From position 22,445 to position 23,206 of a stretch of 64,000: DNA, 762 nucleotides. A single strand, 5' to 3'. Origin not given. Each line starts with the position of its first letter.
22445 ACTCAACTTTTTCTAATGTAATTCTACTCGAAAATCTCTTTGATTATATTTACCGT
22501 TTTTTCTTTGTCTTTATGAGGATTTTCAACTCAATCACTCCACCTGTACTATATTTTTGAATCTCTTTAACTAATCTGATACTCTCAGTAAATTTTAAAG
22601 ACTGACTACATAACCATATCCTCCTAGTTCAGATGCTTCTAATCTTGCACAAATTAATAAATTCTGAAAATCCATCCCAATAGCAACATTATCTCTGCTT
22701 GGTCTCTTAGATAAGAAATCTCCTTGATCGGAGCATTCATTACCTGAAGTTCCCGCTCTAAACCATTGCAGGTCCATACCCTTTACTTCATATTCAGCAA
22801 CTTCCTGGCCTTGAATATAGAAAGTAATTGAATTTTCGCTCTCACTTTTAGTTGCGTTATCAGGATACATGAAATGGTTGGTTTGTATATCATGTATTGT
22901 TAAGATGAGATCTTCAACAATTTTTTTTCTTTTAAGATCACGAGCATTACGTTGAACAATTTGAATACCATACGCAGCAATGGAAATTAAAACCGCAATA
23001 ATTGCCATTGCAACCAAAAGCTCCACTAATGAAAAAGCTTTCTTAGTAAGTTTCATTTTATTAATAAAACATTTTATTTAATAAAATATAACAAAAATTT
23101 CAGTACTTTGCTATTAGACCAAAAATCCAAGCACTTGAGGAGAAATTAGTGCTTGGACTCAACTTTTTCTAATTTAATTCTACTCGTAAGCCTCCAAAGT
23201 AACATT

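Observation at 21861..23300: Tandem segmental duplication creating two pilin paralogs and a fossil htrA 3' end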

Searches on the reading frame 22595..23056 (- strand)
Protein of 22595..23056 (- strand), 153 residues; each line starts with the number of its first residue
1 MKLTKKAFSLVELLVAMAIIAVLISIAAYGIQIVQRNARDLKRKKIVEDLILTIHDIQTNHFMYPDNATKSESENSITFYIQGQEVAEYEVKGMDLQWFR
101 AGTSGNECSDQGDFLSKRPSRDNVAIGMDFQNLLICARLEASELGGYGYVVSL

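Call 9: search_protein_families(library=pfam, proteins=[window:22595-23056:-], max_evalue=0.01)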
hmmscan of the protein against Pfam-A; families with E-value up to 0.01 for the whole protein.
window:22595-23056:- (153 aa): 2 families
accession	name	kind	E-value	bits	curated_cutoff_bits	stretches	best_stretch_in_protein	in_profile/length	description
PF07963.17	N_methyl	-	1.4e-07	31.2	21.2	1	5-27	4-26/27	Prokaryotic N-terminal methylation motif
PF15879.10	MWFE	-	0.0053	17.5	27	1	12-47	3-38/55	NADH-ubiquinone oxidoreductase MWFE subunit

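Call 10: search_protein_families(library=ncbifam, proteins=[window:22595-23056:-], max_evalue=0.01)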
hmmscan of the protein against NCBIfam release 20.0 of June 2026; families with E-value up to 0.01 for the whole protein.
window:22595-23056:- (153 aa): 11 families
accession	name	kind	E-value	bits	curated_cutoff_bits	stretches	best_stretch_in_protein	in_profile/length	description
TIGR02532.1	IV_pilin_GFxxxE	domain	3.6e-07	29.7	16.3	1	6-28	2-24/24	prepilin-type N-terminal cleavage/methylation domain-containing protein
NF041013.1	T4P_ComGE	equivalog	5e-06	26.5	49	1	5-83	3-82/83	competence type IV pilus minor pilin ComGE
NF007862.0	PRK10574.1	equivalog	0.00012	22.2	138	1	4-89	3-90/145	prepilin peptidase-dependent pilin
NF007848.0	PRK10557.1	equivalog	0.00025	20.4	120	1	1-52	6-57/192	prepilin peptidase-dependent protein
NF007800.0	PRK10506.1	equivalog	0.00071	19.4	158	1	4-49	7-52/163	prepilin peptidase-dependent protein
TIGR02596.1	TIGR02596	subfamily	0.00093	19.3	70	1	8-34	1-27/196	Verru_Chthon cassette protein D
TIGR01707.1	gspI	equivalog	0.00094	19.6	44.35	1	8-75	2-68/101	type II secretion system minor pseudopilin GspI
TIGR02599.1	TIGR02599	subfamily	0.0012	18.2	256.5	1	7-37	1-31/361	Verru_Chthon cassette protein C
NF041002.1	pilin_ComGF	equivalog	0.0013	18.9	80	1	5-55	1-50/139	competence type IV pilus minor pilin ComGF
TIGR02598.1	TIGR02598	subfamily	0.0023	18.2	51.4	1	7-88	1-82/151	Verru_Chthon cassette protein B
TIGR01711.1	gspJ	equivalog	0.0049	16.7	64.85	1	7-52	2-48/192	type II secretion system minor pseudopilin GspJ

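Call 13: find_encoding_contigs(protein=window:22595-23056:-, flank=6000, max_places=6)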
Protein window:22595-23056:- (153 aa): no gene with exactly this product is on record in the collection.

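Call 17: find_homologous_proteins(query=window:22595-23056:-, max_evalue=0.001)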
Query window:22595-23056:- (153 aa): 35 proteins with E <= 0.001 among 60 candidates.
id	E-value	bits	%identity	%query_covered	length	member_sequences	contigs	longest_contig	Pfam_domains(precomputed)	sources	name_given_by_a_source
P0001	1.4e-93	328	100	100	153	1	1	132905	PF07963.18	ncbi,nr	ncbi:prepilin-type N-terminal cleavage/methylation domain-containing protein [Candidatus Dojkabacter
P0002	8.5e-45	170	57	97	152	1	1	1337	PF07963.18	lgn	-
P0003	2.6e-39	152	53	99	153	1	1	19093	PF07963.18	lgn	-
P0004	1.1e-24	105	45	95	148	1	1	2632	PF07963.18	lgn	-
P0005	2.4e-24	104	50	92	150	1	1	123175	PF07963.18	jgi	jgi:prepilin-type N-terminal cleavage/methylation domain-containing protein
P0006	2.7e-24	104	49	100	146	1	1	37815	PF07963.18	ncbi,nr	ncbi:prepilin-type N-terminal cleavage/methylation domain-containing protein [Candidatus Dojkabacter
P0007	4.8e-24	103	76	44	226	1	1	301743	PF07963.18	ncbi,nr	ncbi:prepilin-type N-terminal cleavage/methylation domain-containing protein [Candidatus Dojkabacter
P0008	6.9e-24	102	46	92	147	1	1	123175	PF07963.18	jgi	jgi:prepilin-type N-terminal cleavage/methylation domain-containing protein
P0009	7.2e-23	99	49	97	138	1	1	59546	PF07963.18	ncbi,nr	ncbi:prepilin-type N-terminal cleavage/methylation domain-containing protein [Candidatus Dojkabacter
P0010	6.9e-21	92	56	73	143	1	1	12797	PF07963.18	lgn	-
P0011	9.8e-21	92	44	95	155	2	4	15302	PF07963.18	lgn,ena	-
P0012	2.7e-20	91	57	70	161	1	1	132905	PF07963.18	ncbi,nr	ncbi:prepilin-type N-terminal cleavage/methylation domain-containing protein [Candidatus Dojkabacter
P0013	3.9e-20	90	42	93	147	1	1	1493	PF07963.18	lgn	-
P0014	1.9e-15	75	40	92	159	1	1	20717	PF07963.18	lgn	-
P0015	3.6e-13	67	69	38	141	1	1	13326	PF07963.18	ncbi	-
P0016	2.9e-12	65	54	42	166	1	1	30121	PF07963.18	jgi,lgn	jgi:prepilin-type N-terminal cleavage/methylation domain-containing protein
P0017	1.1e-11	63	68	37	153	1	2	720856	PF07963.18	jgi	jgi:prepilin-type N-terminal cleavage/methylation domain-containing protein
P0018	7.6e-11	60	60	41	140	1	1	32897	PF07963.18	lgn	-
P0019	5.1e-10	57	37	78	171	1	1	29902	PF07963.18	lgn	-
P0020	9.3e-10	56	41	65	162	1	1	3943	PF07963.18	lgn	-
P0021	1.6e-8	52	50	46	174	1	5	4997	PF07963.18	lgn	-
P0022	2.2e-8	52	65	31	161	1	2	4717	PF07963.18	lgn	-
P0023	3.2e-8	51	51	48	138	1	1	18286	PF07963.18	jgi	jgi:prepilin-type N-terminal cleavage/methylation domain-containing protein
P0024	2.2e-7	49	56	37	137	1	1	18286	PF07963.18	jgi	jgi:prepilin-type N-terminal cleavage/methylation domain-containing protein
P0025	3.2e-7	48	52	40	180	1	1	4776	PF07963.18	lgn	-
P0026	3.7e-7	48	58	34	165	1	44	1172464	PF07963.18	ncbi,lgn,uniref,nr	ncbi:MAG: type II secretion system protein [Candidatus Dojkabacteria bacterium]|uniref:Type II secre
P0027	4.2e-7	48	49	39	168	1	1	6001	PF07963.18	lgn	-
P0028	4.2e-7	48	49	41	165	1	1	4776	PF07963.18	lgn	-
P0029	4.7e-7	48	50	41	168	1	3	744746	PF07963.18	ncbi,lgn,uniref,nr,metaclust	ncbi:MAG: hypothetical protein TR69_WS6001000593 [candidate division WS6 bacterium OLB20]|uniref:Typ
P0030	6.8e-7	47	53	39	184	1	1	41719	PF07963.18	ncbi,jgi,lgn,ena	ncbi:MAG: type II secretion system protein [bacterium]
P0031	2.0e-6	46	49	40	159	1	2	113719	PF07963.18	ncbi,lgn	ncbi:MAG: type II secretion system protein [Candidatus Dojkabacteria bacterium]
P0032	2.6e-6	45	50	35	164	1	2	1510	PF07963.18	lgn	-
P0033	3.5e-6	45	48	41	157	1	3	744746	PF07963.18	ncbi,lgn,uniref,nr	ncbi:MAG: hypothetical protein TR69_WS6001000592 [candidate division WS6 bacterium OLB20]|uniref:Typ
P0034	1.4e-5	43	47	39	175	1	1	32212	PF07963.18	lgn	-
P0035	2.4e-5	42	53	36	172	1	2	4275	PF07963.18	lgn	-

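Call 20: find_encoding_contigs(protein=P0003, flank=5000, max_places=3)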
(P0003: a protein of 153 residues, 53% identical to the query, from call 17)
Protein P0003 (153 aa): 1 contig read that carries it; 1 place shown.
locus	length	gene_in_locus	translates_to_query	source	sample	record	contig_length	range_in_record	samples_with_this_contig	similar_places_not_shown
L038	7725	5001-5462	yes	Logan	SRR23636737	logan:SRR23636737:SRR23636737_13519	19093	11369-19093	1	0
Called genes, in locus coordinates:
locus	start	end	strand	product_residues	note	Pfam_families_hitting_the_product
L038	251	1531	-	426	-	PF03952:Enolase_N, PF00113:Enolase_C, PF07476:MAAL_C (weak)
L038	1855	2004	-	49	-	-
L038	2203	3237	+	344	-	PF13310:Virulence_RhuM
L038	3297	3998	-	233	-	PF05050:Methyltransf_21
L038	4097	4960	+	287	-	PF07963:N_methyl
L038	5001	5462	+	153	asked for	PF07963:N_methyl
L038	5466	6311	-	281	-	-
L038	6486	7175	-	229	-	-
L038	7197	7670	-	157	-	-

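Call 21: find_encoding_contigs(protein=P0005, flank=5000, max_places=3)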
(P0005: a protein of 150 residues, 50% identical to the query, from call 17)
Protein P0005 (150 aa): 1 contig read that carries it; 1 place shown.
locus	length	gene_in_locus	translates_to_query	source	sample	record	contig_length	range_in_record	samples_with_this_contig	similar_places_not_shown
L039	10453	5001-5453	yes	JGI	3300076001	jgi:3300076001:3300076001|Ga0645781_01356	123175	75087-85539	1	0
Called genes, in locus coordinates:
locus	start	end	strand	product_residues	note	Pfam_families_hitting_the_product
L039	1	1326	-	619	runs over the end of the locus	PF17957:Big_7 (faint), PF05345:He_PIG (weak), PF19077:Big_13 (faint)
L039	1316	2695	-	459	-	PF01547:SBP_bac_1, PF13416:SBP_bac_8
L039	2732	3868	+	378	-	-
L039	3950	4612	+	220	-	-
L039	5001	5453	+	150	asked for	PF07963:N_methyl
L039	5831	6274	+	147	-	PF07963:N_methyl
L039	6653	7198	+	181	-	PF07963:N_methyl (weak)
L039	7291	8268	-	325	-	-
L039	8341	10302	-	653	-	PF01411:tRNA-synt_2c, PF07973:tRNA_SAD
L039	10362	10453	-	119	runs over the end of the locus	PF05635:23S_rRNA_IVP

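Call 22: find_encoding_contigs(protein=P0006, flank=5000, max_places=3)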
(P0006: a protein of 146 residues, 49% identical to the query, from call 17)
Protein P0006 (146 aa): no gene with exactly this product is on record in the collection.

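Call 36: find_related_loci(query=A2, collection=metagenome_contigs, flank=4000)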
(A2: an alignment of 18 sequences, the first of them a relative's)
Query A2 (153 aa) in metagenome_contigs; peptide patterns used: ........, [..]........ (x = any residue, [..] = any of these).
600 stretches matched a pattern (row limit reached: there are more); 64 encode a relative of the query (tblastn E <= 1e-3); 64 distinct loci.
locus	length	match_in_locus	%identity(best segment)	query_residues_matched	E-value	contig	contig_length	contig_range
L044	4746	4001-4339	34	1-112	6e-15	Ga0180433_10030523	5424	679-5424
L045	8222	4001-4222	41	6-79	3e-14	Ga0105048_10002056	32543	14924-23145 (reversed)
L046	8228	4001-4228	39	2-77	4e-8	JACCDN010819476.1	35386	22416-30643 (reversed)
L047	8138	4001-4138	47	2-50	7e-8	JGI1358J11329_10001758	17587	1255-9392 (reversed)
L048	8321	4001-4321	30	5-119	7e-8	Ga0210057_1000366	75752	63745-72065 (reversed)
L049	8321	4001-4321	30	5-119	7e-8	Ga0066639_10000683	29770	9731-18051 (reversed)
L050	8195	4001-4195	34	4-68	6e-7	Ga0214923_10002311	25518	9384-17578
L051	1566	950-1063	50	6-43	6e-7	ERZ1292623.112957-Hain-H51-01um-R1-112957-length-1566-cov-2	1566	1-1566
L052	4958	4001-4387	24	1-129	7e-7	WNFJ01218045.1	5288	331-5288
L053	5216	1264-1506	32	2-79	7e-7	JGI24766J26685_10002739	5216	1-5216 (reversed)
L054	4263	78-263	32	5-66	7e-7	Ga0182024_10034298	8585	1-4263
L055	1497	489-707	37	6-74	1e-6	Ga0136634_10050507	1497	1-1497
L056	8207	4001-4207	35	2-69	2e-6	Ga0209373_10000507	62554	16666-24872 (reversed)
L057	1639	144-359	28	5-76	2e-6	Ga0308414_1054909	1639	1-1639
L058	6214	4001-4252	34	1-89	2e-6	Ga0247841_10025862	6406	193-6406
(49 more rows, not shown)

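Call 40: list_cluster_members(proteins=[P0001, P0012, P0037, P0006, P0009, P0007, P0015, P0026, P0031])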
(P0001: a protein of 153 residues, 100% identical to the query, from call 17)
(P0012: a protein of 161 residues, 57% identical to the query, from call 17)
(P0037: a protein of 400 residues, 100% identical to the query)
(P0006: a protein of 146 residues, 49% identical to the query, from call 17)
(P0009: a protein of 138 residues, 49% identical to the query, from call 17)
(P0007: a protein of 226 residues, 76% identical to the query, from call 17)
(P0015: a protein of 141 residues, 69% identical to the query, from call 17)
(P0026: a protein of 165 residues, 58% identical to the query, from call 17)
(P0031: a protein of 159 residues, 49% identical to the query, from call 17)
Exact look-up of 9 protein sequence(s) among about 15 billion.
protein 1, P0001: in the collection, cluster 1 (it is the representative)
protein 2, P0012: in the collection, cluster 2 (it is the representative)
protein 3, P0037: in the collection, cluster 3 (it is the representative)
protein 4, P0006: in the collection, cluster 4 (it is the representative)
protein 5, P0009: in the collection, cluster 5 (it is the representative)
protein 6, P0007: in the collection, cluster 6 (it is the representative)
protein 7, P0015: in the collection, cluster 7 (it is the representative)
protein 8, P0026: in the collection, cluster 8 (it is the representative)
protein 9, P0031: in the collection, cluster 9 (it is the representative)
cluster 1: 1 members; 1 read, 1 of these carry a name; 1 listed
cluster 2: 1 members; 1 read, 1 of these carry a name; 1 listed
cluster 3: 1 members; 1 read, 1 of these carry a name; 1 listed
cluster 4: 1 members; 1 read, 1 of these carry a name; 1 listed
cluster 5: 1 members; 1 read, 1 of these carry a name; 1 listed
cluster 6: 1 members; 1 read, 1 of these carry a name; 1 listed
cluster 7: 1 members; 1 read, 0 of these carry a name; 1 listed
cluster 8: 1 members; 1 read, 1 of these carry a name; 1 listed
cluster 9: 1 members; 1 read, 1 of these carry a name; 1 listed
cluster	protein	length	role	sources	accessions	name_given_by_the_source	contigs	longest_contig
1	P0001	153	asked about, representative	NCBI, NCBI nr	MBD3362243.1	prepilin-type N-terminal cleavage/methylation domain-containing protein [Candidatus ...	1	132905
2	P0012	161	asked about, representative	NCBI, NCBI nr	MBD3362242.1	prepilin-type N-terminal cleavage/methylation domain-containing protein [Candidatus ...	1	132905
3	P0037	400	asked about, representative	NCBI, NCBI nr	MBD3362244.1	PDZ domain-containing protein [Candidatus Dojkabacteria bacterium]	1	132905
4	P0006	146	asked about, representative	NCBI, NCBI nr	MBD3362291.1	prepilin-type N-terminal cleavage/methylation domain-containing protein [Candidatus ...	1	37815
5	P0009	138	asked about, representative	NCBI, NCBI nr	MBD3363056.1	prepilin-type N-terminal cleavage/methylation domain-containing protein [Candidatus ...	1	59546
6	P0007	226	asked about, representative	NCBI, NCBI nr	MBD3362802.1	prepilin-type N-terminal cleavage/methylation domain-containing protein [Candidatus ...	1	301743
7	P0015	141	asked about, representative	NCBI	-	-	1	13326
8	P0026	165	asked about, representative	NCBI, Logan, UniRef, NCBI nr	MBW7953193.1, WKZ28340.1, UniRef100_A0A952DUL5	MAG: type II secretion system protein [Candidatus Dojkabacteria bacterium] | Type II secretion system protein n=1 Tax=Candidatus Dojkabacteria bacterium TaxID=2099670 ... | type II secretion system protein [Candidatus Dojkabacteria bacterium]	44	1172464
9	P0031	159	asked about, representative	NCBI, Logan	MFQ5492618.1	MAG: type II secretion system protein [Candidatus Dojkabacteria bacterium]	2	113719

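Call 56: predict_structure(alignment_id=A2)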
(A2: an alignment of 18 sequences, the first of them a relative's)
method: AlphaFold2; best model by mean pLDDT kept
length: 153 residues; sequences in the alignment: 18
mean_pLDDT: 89.4   pTM: 0.76
mean pLDDT of the five models: 89.4, 88.8, 87.9, 87.6, 85.7
residues with pLDDT >= 90: 104; 70-90: 38; 50-70: 11; < 50: 0
segments of 3 or more residues with pLDDT < 50: none
pLDDT, mean of each block of 10 residues (from residue 1): 69 94 94 91 95 96 95 92 96 92 86 79 92 92 77 92
secondary structure, 60 per line:
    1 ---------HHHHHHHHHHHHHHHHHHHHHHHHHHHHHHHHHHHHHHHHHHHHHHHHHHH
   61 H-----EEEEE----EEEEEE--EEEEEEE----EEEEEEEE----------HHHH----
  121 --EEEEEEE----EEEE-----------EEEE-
elements in order: H10-61 E67-71 E76-81 E84-90 E95-102 H113-116 E123-129 E134-137 E149-152

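Call 58: predict_structure(alignment_id=A3)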
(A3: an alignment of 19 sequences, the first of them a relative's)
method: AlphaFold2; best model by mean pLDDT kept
length: 161 residues; sequences in the alignment: 19
mean_pLDDT: 79.1   pTM: 0.68
mean pLDDT of the five models: 79.1, 77.4, 76.5, 75.3, 72.7
residues with pLDDT >= 90: 46; 70-90: 65; 50-70: 50; < 50: 0
segments of 3 or more residues with pLDDT < 50: none
pLDDT, mean of each block of 10 residues (from residue 1): 72 94 95 92 91 89 79 73 67 70 62 55 65 84 88 88 83
secondary structure, 60 per line:
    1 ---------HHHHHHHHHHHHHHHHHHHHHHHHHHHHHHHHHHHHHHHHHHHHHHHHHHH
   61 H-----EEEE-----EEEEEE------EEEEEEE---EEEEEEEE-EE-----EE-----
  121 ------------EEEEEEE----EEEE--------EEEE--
elements in order: H10-61 E67-70 E76-81 E88-94 E98-105 E133-139 E144-147 E156-159

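Call 59: fold_search(model_id=the predicted structure, library=pdb)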
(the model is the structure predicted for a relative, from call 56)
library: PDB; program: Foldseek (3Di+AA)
matches with E <= 10: 413; with E <= 0.001: 0
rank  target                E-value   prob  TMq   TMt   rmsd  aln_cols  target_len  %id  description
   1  9jt2_F                1.7e-01  0.15  0.23  0.11  11.4       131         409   13  substrate-bound NbaSPARDA complexes (released 2025-04-02)
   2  9y1l_B                3.1e-01  0.23  0.30  0.30  11.4       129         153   10  Crystal Structure of Putative Restriction Endonuclease Domain-Containing Protein from Leptospirillum ferriphilum YSK (released 2025-09-10)
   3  9y1l_A                3.5e-01  0.21  0.29  0.30  11.4       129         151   10  Crystal Structure of Putative Restriction Endonuclease Domain-Containing Protein from Leptospirillum ferriphilum YSK (released 2025-09-10)
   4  4mts_A                3.5e-01  0.09  0.19  0.21  13.1       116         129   12  Ni- and Zn-bound GloA2 at high resolution (released 2014-09-24)
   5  1q7h                  3.7e-01  0.10  0.20  0.20  13.3       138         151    7  Structure of a Conserved PUA Domain Protein from Thermoplasma acidophilum (released 2004-01-20)
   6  4raa                  5.5e-01  0.07  0.18  0.10  12.9       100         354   10  Crystal structure of a Putative exported protein (BF0058) from Bacteroides fragilis NCTC 9343 at 2.60 A resolution (released 2014-10-15)
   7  6bx3_B                5.8e-01  0.09  0.20  0.10   6.0        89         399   17  Structure of histone H3k4 methyltransferase (released 2018-09-05)
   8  5buk_B                5.8e-01  0.05  0.16  0.08  16.4        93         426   14  Structure of flavin-dependent chlorinase Mpy16 (released 2016-03-09)
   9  6okh_A                6.2e-01  0.12  0.26  0.23  11.5       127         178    8  Structure of an uncharacterized protein from Leptospira borgpetersenii serovar Hardjo-bovis (strain JB197) (released 2019-05-08)
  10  4wbz_A                7.1e-01  0.06  0.14  0.08  11.4        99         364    9  tRNA-processing enzyme (apo form 2) (released 2015-04-15)
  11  5buk_A                7.1e-01  0.04  0.16  0.07  18.0       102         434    9  Structure of flavin-dependent chlorinase Mpy16 (released 2016-03-09)
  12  3eu7_A                7.6e-01  0.13  0.23  0.13   7.5       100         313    8  Crystal Structure of a PALB2 / BRCA2 complex (released 2009-07-28)
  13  3ijm_A                8.1e-01  0.08  0.24  0.25   9.6       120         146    8  The structure of a restriction endonuclease-like fold superfamily protein from Spirosoma linguale. (released 2009-09-22)
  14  6ea9_C                8.1e-01  0.04  0.19  0.16   9.9       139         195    5  Structure of VACV Poxin in post-reactive state with Gp[2'-5']Ap[3'] (released 2019-02-06)
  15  9fs9_D                8.6e-01  0.08  0.18  0.28   9.8        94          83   10  Self assembly domain of the surface layer protein of Viridibacillus arvi (aa 765-844) (released 2024-08-28)
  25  1ay2_A                1.3e+00  0.41  0.34  0.34   8.9        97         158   16  STRUCTURE OF THE FIBER-FORMING PROTEIN PILIN AT 2.6 ANGSTROMS RESOLUTION (released 1998-04-29)
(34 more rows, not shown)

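Call 62: fold_search(model_id=the predicted structure, library=pdb)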
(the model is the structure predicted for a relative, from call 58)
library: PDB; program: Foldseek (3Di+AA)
matches with E <= 10: 473; with E <= 0.001: 0
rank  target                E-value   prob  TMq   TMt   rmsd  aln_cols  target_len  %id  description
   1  8pnn_h                1.2e-01  0.09  0.18  0.12  12.8       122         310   10  80S yeast ribosome in complex with Bromolissoclimide (released 2025-05-28)
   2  6okh_B                2.4e-01  0.15  0.23  0.22  12.2       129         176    4  Structure of an uncharacterized protein from Leptospira borgpetersenii serovar Hardjo-bovis (strain JB197) (released 2019-05-08)
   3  7z6e_E                3.1e-01  0.08  0.15  0.06  14.2       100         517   14  Structure of the C1-PH-CNH regulatory module of MRCK1 (released 2023-02-22)
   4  3loo_A                3.5e-01  0.41  0.16  0.08   2.0        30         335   27  Crystal structure of Anopheles gambiae adenosine kinase in complex with P1,P4-di(adenosine-5) tetraphosphate (released 2011-02-02)
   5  3loo_C                3.5e-01  0.38  0.16  0.08   2.0        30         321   27  Crystal structure of Anopheles gambiae adenosine kinase in complex with P1,P4-di(adenosine-5) tetraphosphate (released 2011-02-02)
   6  3loo_B                4.2e-01  0.35  0.16  0.08   2.2        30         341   27  Crystal structure of Anopheles gambiae adenosine kinase in complex with P1,P4-di(adenosine-5) tetraphosphate (released 2011-02-02)
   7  6ven_M                4.8e-01  0.09  0.18  0.08  13.9       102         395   12  Yeast COMPASS in complex with a ubiquitinated nucleosome (released 2020-01-15)
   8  8bbf_B                4.8e-01  0.04  0.15  0.04  14.1       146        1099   15  Structure of the IFT-A complex; IFT-A1 module (released 2022-12-07)
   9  3ei4_B                4.8e-01  0.02  0.11  0.07  14.5       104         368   14  Structure of the hsDDB1-hsDDB2 complex (released 2009-01-20)
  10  5kwn_A                5.1e-01  0.06  0.16  0.10  14.0       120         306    8  The WD domain ofArabidopsis thaliana E3 Ubiquitin Ligase COP1 in complex with peptide from HY5 (released 2017-07-26)
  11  1wdj_A                5.5e-01  0.38  0.15  0.13   1.5        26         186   12  Crystal structure of TT1808 from Thermus thermophilus HB8 (released 2004-11-17)
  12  5x6q                  5.5e-01  0.03  0.12  0.06  17.9       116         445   13  Crystal structure of Pseudomonas fluorescens KMO in complex with Ro 61-8048 (released 2018-02-21)
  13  6okh_A                6.6e-01  0.09  0.22  0.20  11.7       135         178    4  Structure of an uncharacterized protein from Leptospira borgpetersenii serovar Hardjo-bovis (strain JB197) (released 2019-05-08)
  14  5efv_A                6.6e-01  0.02  0.11  0.04  15.6       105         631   18  The host-recognition device of Staphylococcus aureus phage Phi11 (released 2016-05-25)
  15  6xb3_G                7.1e-01  0.06  0.18  0.14  13.1       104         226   12  Structure of AcNPV poxin in post-reactive state with Gp[2'-5']Ap[3'] (released 2020-11-25)
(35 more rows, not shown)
